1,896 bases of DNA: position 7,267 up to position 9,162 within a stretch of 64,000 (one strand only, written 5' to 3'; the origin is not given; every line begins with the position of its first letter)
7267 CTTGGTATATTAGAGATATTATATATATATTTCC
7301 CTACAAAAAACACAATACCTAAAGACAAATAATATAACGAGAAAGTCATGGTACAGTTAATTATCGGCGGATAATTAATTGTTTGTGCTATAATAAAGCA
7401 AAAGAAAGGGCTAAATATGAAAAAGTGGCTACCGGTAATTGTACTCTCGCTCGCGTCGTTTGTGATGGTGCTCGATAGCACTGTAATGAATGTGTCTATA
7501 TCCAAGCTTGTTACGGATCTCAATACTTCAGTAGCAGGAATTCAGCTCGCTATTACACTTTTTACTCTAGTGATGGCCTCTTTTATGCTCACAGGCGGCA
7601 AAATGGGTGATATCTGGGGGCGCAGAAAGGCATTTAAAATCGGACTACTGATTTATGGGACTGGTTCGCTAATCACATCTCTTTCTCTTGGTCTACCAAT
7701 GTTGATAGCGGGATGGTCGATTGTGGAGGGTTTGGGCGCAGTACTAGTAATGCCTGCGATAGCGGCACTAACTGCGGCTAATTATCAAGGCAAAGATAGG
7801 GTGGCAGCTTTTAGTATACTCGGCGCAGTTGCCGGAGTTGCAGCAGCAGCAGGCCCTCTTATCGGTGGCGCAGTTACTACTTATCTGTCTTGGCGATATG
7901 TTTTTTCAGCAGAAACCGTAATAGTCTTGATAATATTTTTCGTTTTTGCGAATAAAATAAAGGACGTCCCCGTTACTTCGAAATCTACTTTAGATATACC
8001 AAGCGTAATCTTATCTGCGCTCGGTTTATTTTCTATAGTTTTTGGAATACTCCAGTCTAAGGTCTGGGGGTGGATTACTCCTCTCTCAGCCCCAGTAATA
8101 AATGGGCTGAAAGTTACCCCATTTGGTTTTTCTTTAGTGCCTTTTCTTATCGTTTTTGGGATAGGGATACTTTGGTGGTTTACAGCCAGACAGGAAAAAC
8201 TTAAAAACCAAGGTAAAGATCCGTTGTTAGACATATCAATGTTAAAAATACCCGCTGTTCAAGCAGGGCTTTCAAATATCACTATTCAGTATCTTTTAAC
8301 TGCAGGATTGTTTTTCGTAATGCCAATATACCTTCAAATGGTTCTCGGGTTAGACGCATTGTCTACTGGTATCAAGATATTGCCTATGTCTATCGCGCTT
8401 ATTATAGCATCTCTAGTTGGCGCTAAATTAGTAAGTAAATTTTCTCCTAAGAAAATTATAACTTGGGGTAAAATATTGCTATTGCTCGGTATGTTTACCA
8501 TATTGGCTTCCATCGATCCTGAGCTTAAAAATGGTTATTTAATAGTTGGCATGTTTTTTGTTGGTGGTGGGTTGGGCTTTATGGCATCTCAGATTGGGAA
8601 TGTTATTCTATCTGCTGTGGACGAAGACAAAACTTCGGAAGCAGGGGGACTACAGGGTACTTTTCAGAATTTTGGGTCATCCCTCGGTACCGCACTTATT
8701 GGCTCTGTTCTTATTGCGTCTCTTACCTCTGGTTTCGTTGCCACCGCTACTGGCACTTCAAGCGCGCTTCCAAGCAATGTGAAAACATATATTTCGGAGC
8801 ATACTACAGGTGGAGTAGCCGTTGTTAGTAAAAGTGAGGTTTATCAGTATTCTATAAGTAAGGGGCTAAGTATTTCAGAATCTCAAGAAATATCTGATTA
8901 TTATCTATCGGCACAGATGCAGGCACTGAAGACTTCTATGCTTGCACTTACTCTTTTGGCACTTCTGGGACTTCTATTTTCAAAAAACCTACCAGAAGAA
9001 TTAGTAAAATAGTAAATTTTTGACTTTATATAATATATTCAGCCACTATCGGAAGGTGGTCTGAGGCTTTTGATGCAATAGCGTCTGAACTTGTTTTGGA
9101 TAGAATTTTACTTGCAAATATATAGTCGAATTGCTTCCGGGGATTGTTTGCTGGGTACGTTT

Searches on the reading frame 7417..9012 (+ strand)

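Call 19: search_protein_families(library=pfam, proteins=[window:7417-9012:+], max_evalue=0.001)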
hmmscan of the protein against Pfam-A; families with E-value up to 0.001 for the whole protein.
window:7417-9012:+ (531 aa): 2 families
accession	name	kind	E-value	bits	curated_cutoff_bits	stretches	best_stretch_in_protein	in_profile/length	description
PF07690.21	MFS_1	-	7.2e-45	153.8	33.4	2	10-208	1-195/347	Major Facilitator Superfamily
PF05977.19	MFS_3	-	3e-08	33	27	1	10-184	15-193/524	Transmembrane secretion effector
